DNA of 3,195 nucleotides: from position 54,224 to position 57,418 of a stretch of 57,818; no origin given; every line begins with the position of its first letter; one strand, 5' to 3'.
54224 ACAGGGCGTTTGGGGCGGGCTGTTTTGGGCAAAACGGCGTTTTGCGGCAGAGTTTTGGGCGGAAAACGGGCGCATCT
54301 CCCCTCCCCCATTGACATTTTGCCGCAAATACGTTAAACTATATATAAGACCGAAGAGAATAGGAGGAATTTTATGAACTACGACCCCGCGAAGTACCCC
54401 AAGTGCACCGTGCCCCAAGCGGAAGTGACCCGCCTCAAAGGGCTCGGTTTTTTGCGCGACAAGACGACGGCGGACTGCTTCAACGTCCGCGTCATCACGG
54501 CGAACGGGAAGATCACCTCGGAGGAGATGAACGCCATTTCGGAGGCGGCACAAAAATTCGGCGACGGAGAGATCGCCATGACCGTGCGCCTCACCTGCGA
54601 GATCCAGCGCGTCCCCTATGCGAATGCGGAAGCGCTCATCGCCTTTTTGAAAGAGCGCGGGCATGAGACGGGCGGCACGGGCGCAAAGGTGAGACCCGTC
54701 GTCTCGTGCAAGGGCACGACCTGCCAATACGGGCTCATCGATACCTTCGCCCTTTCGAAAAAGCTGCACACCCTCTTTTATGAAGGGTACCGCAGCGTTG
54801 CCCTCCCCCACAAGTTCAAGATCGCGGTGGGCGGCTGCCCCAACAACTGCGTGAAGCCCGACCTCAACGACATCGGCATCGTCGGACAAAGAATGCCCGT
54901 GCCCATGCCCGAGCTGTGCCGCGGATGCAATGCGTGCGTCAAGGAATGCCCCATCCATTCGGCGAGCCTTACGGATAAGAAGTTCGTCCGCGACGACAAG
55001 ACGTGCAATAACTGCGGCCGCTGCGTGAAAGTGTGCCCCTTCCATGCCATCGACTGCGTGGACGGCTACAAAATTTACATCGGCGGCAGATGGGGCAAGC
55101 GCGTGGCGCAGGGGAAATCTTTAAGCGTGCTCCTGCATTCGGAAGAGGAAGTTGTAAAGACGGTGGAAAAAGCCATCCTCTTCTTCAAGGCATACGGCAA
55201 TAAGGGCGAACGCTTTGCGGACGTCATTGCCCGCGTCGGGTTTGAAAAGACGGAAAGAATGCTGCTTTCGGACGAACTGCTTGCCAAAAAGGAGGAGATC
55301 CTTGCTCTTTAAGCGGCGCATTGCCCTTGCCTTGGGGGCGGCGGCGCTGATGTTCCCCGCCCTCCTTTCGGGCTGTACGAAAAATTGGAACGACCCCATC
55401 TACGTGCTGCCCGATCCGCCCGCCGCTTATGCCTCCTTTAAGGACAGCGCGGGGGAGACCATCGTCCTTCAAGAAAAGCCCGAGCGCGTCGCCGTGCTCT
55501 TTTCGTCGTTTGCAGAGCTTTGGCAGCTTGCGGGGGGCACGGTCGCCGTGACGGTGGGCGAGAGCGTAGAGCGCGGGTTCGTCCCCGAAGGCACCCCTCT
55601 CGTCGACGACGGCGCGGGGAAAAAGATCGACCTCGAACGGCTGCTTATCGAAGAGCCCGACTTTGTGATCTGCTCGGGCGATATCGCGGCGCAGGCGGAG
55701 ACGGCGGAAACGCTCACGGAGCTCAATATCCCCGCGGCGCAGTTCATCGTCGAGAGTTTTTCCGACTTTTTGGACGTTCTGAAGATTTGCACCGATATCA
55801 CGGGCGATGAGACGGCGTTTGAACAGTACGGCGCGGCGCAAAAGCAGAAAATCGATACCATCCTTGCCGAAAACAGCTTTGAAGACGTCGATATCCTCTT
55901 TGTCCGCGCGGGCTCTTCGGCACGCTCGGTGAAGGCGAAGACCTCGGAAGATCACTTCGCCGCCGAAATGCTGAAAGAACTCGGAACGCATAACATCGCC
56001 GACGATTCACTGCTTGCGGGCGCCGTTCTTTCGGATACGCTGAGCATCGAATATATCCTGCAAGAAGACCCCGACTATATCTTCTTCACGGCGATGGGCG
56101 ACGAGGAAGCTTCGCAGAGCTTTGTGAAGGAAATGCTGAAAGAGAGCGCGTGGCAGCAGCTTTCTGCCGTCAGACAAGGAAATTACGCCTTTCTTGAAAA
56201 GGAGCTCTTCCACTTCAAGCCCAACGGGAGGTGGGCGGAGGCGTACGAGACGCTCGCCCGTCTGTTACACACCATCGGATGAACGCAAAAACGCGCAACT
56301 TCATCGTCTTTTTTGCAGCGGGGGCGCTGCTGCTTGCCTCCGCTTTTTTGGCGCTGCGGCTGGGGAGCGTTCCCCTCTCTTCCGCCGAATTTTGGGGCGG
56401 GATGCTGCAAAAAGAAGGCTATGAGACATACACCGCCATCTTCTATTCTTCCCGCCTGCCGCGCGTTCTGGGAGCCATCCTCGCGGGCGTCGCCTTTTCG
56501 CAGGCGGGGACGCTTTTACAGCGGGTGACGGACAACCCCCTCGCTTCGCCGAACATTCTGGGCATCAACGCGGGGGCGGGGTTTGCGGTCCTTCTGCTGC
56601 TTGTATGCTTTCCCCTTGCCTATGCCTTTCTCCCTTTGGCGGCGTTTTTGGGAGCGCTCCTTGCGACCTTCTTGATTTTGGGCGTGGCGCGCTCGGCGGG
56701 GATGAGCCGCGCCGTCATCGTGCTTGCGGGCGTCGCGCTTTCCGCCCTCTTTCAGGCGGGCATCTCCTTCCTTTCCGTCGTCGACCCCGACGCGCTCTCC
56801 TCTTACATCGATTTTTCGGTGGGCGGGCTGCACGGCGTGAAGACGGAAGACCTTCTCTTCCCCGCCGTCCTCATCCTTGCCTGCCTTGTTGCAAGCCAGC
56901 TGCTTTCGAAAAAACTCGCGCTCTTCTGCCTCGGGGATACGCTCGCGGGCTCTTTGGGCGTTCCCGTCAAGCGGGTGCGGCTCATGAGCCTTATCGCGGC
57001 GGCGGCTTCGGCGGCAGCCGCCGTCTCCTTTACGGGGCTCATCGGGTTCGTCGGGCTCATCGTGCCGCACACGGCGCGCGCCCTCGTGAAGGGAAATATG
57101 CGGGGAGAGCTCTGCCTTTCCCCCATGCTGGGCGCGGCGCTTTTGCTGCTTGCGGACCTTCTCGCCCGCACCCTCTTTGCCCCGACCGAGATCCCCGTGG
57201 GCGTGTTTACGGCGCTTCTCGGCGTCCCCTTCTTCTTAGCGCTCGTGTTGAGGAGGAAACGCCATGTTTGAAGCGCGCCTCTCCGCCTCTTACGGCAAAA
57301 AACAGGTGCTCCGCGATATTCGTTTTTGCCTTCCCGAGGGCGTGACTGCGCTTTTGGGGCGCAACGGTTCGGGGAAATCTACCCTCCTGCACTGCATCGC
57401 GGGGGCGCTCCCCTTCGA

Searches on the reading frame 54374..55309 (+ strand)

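Call 50: search_protein_families(library=pfam, proteins=[window:54374-55309:+], max_evalue=0.00001)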
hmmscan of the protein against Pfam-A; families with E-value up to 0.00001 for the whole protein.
window:54374-55309:+ (312 aa): 10 families
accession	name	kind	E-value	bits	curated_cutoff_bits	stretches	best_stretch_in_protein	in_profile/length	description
PF01077.27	NIR_SIR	-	2.1e-29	102.4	27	1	103-297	2-150/158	Nitrite and sulphite reductase 4Fe-4S domain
PF03460.22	NIR_SIR_ferr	-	1.6e-12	47.4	24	1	33-94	7-68/69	Nitrite/Sulfite reductase ferredoxin-like half domain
PF13237.11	Fer4_10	-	2e-10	40.9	25.5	1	178-222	5-53/53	4Fe-4S dicluster domain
PF00037.32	Fer4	-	1.4e-09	37.8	21.1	1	206-226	3-23/24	4Fe-4S binding domain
PF12837.12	Fer4_6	-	3.1e-08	33.6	25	1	204-226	2-24/24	4Fe-4S binding domain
PF12838.12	Fer4_7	-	6.1e-08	33.4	27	1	182-225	2-52/52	4Fe-4S dicluster domain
PF12797.12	Fer4_2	-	6.3e-08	32.5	24.5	0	203-223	2-22/22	4Fe-4S binding domain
PF13187.11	Fer4_9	-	2.8e-07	30.9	27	0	182-226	2-52/52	4Fe-4S dicluster domain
PF14697.11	Fer4_21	-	4.2e-07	30.4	35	0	153-195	12-54/59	4Fe-4S dicluster domain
PF12800.12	Fer4_4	-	6.6e-06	26.5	24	0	179-193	1-15/17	4Fe-4S binding domain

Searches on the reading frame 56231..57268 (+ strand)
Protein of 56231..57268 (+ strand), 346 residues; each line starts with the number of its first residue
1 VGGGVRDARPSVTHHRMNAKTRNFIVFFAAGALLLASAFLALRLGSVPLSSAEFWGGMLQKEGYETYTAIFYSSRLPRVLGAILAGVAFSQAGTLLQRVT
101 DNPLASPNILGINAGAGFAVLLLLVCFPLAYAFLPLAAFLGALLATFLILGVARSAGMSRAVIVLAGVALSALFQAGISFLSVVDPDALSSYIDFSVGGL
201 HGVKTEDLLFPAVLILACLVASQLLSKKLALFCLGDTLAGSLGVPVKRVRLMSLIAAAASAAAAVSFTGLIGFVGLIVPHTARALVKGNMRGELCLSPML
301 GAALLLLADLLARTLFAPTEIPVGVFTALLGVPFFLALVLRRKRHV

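Call 50: search_protein_families(library=pfam, proteins=[window:56231-57268:+], max_evalue=0.00001)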
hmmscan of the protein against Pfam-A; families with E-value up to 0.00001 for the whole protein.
window:56231-57268:+ (346 aa): 2 families
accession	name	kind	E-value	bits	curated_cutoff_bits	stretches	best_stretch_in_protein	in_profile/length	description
PF01032.23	FecCD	-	1.5e-83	280.9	26.5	1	33-341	1-311/311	FecCD transport family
PF00950.22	ABC-3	-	5e-06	26.7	20.1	1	134-290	56-209/258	ABC 3 transport family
